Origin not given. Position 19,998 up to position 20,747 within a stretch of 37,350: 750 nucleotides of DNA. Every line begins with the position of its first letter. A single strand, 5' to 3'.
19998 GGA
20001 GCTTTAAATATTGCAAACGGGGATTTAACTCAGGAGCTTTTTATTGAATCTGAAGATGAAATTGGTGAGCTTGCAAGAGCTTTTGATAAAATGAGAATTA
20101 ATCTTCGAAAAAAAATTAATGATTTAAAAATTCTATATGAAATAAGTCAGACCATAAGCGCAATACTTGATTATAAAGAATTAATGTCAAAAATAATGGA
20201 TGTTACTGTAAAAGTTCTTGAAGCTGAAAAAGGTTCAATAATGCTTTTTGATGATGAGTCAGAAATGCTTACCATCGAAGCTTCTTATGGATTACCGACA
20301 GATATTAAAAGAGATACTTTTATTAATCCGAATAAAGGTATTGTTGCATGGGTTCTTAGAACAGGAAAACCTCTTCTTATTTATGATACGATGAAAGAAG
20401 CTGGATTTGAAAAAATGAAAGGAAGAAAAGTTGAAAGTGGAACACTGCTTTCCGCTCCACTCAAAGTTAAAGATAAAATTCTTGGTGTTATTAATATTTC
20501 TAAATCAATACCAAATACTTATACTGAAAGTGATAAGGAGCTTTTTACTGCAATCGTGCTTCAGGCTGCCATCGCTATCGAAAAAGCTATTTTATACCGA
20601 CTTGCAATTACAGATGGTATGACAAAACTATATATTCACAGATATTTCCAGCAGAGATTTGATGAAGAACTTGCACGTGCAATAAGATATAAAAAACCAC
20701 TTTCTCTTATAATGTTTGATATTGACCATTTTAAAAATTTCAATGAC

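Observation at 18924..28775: Translationally coupled signalling operon with five GAF domains, linking c-di-GMP synthesis, hydrolysis and sensing to a kinase, a PP2C fusion and a receiver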

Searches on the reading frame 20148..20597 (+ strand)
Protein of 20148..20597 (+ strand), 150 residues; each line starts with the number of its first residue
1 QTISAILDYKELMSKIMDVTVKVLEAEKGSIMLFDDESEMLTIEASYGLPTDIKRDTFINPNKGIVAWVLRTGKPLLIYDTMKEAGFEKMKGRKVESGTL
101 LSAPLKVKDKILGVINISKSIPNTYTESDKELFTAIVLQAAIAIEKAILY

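Call 35: search_solved_structures(query=window:20148-20597:+, max_evalue=0.00001, show_alignments=1)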
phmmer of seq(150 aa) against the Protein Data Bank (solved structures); distinct sequences matched with E-value up to 0.00001: 2.
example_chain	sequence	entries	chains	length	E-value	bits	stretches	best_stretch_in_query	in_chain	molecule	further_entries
4mcw_A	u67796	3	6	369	1.1e-13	54.8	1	8-150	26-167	Metal dependent phosphohydrolase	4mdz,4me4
5w10_A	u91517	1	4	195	3.6e-06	30.5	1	3-136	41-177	cGMP-specific phosphodiesterase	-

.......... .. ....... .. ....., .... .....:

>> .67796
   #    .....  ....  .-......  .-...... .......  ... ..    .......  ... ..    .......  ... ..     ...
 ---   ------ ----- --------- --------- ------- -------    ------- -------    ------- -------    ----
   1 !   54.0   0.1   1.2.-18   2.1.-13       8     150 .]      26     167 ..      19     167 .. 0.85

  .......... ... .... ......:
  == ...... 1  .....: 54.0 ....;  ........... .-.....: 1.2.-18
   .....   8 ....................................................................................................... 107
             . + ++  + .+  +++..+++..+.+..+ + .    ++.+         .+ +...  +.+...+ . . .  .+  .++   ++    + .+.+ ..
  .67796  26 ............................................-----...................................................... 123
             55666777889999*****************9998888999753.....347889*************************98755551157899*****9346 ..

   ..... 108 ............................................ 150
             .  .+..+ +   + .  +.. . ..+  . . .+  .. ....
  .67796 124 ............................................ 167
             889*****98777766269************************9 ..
